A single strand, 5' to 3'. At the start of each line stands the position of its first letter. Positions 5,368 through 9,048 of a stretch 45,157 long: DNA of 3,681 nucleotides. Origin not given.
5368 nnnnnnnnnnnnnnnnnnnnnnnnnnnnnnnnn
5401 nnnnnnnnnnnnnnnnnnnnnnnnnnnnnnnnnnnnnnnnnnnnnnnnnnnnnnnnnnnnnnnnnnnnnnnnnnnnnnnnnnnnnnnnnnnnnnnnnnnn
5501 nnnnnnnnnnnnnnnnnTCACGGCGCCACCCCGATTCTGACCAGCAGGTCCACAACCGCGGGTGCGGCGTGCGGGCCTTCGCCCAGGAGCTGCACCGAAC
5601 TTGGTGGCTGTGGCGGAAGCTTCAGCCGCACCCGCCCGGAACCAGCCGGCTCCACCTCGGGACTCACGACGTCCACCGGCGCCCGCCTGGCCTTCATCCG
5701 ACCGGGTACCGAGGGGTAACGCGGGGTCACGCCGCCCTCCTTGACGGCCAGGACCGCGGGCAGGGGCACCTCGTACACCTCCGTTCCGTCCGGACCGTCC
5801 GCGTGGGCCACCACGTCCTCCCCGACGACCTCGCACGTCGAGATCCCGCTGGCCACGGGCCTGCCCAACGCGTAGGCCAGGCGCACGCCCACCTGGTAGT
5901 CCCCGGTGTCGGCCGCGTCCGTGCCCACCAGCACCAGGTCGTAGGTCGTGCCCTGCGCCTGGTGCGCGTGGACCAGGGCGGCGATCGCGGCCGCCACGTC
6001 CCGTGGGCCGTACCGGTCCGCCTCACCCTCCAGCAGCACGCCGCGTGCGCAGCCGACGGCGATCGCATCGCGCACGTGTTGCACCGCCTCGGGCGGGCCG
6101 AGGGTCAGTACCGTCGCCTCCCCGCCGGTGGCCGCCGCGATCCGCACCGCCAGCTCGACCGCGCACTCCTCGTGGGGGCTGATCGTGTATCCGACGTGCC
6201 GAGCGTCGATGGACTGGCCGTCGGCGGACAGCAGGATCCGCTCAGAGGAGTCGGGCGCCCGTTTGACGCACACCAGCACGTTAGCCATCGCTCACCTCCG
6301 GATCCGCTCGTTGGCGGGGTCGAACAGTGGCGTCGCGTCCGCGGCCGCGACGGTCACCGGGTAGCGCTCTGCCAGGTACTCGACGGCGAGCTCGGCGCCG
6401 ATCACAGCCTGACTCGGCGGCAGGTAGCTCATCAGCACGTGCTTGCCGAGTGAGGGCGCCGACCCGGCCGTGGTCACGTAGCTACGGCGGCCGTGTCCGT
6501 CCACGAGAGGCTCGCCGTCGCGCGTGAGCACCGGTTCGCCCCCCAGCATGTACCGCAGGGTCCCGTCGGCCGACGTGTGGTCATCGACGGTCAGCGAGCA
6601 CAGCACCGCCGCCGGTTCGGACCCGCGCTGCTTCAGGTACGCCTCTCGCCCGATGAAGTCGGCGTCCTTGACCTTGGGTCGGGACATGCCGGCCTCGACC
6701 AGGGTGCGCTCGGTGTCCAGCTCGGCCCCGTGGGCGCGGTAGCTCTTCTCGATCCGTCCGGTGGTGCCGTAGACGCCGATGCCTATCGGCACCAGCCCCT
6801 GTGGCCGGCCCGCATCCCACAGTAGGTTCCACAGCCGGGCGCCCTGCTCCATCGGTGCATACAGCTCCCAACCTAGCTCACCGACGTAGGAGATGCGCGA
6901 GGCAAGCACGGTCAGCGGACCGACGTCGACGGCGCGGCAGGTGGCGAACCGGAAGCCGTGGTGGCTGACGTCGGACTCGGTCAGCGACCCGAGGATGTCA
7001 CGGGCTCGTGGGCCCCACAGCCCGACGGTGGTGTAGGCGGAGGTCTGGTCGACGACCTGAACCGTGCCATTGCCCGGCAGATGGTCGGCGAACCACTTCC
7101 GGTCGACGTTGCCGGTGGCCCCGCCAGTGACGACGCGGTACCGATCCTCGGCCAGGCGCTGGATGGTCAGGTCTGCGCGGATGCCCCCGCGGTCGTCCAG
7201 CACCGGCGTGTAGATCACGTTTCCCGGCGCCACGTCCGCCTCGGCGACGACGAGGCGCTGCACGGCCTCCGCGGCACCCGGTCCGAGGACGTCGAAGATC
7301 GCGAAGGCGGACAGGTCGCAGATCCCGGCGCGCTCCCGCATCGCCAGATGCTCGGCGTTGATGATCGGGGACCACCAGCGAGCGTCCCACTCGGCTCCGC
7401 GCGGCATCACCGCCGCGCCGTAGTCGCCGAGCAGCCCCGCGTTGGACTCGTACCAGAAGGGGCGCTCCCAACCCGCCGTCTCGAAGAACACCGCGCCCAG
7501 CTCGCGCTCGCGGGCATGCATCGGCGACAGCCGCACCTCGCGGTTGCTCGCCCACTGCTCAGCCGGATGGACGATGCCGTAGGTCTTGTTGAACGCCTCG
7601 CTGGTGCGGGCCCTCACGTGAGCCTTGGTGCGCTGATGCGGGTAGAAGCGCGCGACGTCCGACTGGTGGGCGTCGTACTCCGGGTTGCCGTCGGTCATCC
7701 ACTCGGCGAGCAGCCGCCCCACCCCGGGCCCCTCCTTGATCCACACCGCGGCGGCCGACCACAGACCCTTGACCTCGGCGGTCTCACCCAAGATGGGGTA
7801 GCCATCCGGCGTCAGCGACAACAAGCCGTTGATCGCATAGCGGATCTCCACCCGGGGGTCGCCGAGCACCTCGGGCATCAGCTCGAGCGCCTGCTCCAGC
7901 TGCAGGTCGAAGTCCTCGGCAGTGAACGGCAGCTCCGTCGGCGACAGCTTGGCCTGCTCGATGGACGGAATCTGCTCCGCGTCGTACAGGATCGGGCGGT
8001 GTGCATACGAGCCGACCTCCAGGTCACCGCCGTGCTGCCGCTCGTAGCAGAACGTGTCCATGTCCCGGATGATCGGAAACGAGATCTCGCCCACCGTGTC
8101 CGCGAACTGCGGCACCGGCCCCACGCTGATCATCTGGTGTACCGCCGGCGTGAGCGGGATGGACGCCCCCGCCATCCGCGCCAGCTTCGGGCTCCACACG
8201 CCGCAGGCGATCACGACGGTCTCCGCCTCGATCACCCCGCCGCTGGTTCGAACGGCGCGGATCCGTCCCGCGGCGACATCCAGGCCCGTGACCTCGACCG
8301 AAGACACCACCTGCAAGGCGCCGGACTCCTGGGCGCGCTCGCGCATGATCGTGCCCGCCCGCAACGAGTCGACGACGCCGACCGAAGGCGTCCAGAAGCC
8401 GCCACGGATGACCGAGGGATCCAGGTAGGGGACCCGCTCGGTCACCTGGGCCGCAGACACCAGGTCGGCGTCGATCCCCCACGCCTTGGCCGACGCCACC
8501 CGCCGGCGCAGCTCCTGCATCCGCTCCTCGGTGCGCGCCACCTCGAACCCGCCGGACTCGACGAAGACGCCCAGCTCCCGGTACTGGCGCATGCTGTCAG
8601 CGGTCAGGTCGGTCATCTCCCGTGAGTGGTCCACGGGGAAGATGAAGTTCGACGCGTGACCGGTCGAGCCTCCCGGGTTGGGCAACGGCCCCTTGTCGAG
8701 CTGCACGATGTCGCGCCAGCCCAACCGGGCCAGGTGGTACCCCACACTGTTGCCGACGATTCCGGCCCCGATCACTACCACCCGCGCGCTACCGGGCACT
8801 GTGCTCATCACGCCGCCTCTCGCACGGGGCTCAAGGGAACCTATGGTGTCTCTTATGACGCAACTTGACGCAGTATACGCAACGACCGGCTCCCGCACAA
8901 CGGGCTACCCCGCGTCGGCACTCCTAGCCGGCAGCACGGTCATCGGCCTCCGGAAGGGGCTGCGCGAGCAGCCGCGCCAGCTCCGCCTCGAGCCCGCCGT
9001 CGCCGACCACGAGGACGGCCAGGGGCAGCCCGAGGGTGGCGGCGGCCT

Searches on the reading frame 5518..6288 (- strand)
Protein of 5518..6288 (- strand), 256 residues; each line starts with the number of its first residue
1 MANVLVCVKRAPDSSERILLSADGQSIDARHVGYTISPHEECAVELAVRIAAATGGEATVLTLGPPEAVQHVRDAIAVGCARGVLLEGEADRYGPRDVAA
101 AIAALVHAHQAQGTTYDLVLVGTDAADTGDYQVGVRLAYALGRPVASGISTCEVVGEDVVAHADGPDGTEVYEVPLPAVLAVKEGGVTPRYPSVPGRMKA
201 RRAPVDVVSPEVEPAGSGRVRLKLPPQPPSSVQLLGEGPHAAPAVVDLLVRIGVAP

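Call 8: search_protein_families(library=pfam, proteins=[window:5518-6288:-])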
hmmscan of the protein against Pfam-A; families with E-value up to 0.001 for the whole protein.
window:5518-6288:- (256 aa): 1 family
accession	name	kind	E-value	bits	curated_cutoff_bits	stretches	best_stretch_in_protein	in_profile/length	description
PF01012.27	ETF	-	4.5e-26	92.2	26.7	1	29-210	5-178/181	Electron transfer flavoprotein domain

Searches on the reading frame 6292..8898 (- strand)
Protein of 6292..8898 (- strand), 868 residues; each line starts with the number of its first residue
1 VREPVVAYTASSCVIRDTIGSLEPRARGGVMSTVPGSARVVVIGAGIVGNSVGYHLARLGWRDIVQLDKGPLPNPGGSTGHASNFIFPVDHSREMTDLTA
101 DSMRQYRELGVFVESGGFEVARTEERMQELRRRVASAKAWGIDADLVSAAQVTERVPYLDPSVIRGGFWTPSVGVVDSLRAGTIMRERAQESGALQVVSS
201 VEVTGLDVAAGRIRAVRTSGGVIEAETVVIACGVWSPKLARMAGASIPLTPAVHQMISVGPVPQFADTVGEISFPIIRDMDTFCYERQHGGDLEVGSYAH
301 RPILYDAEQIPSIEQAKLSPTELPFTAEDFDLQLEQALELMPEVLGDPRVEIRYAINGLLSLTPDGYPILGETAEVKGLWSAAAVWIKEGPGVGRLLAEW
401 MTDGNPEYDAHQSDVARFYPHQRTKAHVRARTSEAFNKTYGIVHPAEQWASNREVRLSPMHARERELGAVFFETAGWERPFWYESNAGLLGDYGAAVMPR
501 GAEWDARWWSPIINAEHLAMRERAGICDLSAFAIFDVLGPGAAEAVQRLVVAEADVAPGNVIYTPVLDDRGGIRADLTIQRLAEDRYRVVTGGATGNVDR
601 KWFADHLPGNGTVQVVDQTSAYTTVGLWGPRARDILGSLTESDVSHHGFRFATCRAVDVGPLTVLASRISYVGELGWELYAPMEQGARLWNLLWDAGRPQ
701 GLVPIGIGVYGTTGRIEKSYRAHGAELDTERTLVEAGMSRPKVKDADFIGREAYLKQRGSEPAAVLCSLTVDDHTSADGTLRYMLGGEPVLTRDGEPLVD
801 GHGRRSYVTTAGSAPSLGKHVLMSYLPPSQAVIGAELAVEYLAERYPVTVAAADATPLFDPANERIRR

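Call 8: search_protein_families(library=pfam, proteins=[window:6292-8898:-])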
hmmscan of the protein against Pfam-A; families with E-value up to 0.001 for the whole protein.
window:6292-8898:- (868 aa): 5 families
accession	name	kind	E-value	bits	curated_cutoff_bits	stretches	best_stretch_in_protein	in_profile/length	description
PF01571.26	GCV_T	-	4.7e-69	232.9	25.6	1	460-739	1-253/255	Aminomethyltransferase folate-binding domain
PF01266.30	DAO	-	4.1e-53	181.6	27.9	1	39-400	1-353/353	FAD dependent oxidoreductase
PF16350.10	FAO_M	-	2e-17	63.5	27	1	403-458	1-56/56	FAD dependent oxidoreductase central domain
PF08669.17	GCV_T_C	-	1.3e-08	35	25.9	1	787-852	11-75/80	Glycine cleavage T-protein C-terminal barrel domain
PF07992.20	Pyr_redox_2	-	0.0005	20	26.1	0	191-245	63-119/291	Pyridine nucleotide-disulphide oxidoreductase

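Call 47: search_protein_families(library=ncbifam, proteins=[window:6292-8898:-], max_evalue=1e-10)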
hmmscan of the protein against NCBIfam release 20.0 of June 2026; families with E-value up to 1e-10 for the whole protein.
window:6292-8898:- (868 aa): 12 families
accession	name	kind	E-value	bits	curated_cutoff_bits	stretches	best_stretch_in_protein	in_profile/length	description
NF001567.0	PRK00389.1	subfamily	2.3e-47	161.7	300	1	513-852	34-349/359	glycine cleavage system aminomethyltransferase GcvT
TIGR01372.1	soxA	subfamily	6.9e-47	159.8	1164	1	454-866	606-994/996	sarcosine oxidase subunit alpha family protein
NF053776.1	TmaoDeMthMsil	equivalog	1.3e-43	149.6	1100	1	515-867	420-762/763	trimethylamine N-oxide demethylase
TIGR00528.1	gcvT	equivalog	1.2e-38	133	235.85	1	514-851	33-355/362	glycine cleavage system aminomethyltransferase GcvT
NF010093.0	PRK13579.1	equivalog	1.1e-31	109.9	459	1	513-853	41-361/371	glycine cleavage system aminomethyltransferase GcvT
NF001933.0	PRK00711.1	subfamily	2.3e-22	79.6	383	1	92-252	115-273/429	D-amino acid dehydrogenase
TIGR01373.1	soxB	subfamily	1.2e-21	77.1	529.45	1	40-418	33-399/407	sarcosine oxidase subunit beta family protein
NF008425.0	PRK11259.1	equivalog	2.2e-20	73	257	1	39-247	6-214/377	N-methyl-L-tryptophan oxidase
TIGR02352.1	thiamin_ThiO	equivalog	9.3e-18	64.4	250.8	1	40-256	1-222/351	glycine oxidase ThiO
NF009133.0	PRK12486.1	equivalog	3.7e-16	59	410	1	514-774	45-300/369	dimethylsulfoniopropionate demethylase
TIGR01377.1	soxA_mon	subfamily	4.1e-14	52.2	479.65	1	40-252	3-216/381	amino oxidase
TIGR03364.1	HpnW_proposed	hypoth_equivalog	8.5e-14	51.4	285.1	1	39-265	2-226/365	TIGR03364 family FAD-dependent oxidoreductase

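Call 62: search_solved_structures(query=window:6292-8898:-, max_evalue=1e-20)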
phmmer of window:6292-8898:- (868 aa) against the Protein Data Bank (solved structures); distinct sequences matched with E-value up to 1e-20: 8.
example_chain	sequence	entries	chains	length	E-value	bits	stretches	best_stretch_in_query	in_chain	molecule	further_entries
1pj5_A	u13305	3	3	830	1.5e-165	555.8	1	37-867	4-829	N,N-dimethylglycine oxidase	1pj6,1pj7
3gsi_A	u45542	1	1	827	4e-164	551.2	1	38-867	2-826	N,N-dimethylglycine oxidase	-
5l46_A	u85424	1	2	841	2.4e-81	277.3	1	38-867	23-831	Dimethylglycine dehydrogenase, mitochondrial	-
4pab_A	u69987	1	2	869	8e-81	275.6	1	38-866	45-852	Dimethylglycine dehydrogenase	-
4p9s_A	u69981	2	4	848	2.9e-80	273.7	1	38-866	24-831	Dimethylglycine dehydrogenase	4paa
1yx2_A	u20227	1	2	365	2.1e-33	118.7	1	491-838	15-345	Aminomethyltransferase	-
1woo_A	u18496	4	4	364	1.7e-26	95.9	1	501-826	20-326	Aminomethyltransferase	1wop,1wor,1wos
1y56_B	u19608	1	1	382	3.3e-21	78.3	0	34-275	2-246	sarcosine oxidase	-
